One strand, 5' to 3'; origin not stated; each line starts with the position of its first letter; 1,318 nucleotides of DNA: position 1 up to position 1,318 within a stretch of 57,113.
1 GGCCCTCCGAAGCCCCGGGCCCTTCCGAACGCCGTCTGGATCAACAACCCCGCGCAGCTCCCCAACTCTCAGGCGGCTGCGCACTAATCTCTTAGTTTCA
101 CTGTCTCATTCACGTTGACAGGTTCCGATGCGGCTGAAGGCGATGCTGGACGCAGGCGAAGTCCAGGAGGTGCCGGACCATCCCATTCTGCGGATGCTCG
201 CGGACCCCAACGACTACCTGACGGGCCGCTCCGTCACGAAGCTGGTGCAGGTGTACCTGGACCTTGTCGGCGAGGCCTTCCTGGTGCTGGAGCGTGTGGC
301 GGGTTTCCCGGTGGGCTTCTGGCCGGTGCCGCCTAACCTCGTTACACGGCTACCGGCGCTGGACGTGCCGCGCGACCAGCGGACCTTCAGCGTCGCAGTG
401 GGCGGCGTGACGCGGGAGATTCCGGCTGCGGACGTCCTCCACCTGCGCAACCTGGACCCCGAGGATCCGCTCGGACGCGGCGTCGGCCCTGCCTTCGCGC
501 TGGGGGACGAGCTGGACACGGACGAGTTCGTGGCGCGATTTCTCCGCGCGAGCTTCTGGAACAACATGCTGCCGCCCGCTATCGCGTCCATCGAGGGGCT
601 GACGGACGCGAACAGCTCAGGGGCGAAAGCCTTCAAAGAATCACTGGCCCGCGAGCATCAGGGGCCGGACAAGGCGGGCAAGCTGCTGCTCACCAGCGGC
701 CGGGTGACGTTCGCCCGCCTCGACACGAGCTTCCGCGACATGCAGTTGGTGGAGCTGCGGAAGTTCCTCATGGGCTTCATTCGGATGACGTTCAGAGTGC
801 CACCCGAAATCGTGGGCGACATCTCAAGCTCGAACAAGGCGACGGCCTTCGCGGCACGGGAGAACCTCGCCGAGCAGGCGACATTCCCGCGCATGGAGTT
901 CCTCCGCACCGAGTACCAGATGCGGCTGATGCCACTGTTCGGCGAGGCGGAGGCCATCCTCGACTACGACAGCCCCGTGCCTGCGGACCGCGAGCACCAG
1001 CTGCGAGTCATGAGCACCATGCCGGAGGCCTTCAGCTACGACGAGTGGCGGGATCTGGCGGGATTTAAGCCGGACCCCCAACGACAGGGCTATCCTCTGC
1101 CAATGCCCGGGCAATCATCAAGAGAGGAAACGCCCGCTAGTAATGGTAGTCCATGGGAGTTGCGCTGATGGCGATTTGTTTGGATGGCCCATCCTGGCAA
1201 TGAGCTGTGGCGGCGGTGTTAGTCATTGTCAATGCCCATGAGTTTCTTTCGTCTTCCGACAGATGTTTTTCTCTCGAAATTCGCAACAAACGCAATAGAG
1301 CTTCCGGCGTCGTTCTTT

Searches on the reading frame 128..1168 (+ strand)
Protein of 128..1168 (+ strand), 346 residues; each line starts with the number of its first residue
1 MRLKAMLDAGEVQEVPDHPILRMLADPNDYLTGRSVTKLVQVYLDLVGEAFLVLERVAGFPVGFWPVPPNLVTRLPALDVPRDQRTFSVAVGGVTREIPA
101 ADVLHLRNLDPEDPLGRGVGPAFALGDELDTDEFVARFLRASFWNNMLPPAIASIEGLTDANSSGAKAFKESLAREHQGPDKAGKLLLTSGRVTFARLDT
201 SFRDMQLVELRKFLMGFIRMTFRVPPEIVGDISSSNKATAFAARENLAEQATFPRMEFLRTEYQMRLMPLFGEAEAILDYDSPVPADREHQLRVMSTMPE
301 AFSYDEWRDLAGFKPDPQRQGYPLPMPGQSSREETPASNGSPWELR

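Call 5: search_protein_families(library=pfam, proteins=[window:128-1168:+], max_evalue=0.1)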
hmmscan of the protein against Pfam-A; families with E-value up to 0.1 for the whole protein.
window:128-1168:+ (346 aa): 1 family
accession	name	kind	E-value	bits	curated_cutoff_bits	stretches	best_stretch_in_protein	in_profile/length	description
PF04860.17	Phage_portal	-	1.9e-37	129.6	39.1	1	3-310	19-319/321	Phage portal protein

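Call 7: search_protein_families(library=phrogs, proteins=[window:128-1168:+], max_evalue=0.1)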
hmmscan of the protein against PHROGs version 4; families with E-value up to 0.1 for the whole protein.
window:128-1168:+ (346 aa): 4 families
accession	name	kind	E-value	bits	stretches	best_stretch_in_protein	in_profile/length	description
phrog_2662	-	head and packaging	2.5e-46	159.6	1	2-329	87-421/717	portal protein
phrog_12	-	head and packaging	4.2e-34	119.6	1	2-329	111-438/646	portal protein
phrog_5929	-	head and packaging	1.6e-06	28.6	1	143-235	12-100/228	portal protein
phrog_37955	-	head and packaging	0.0019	17.3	1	186-241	348-403/945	portal protein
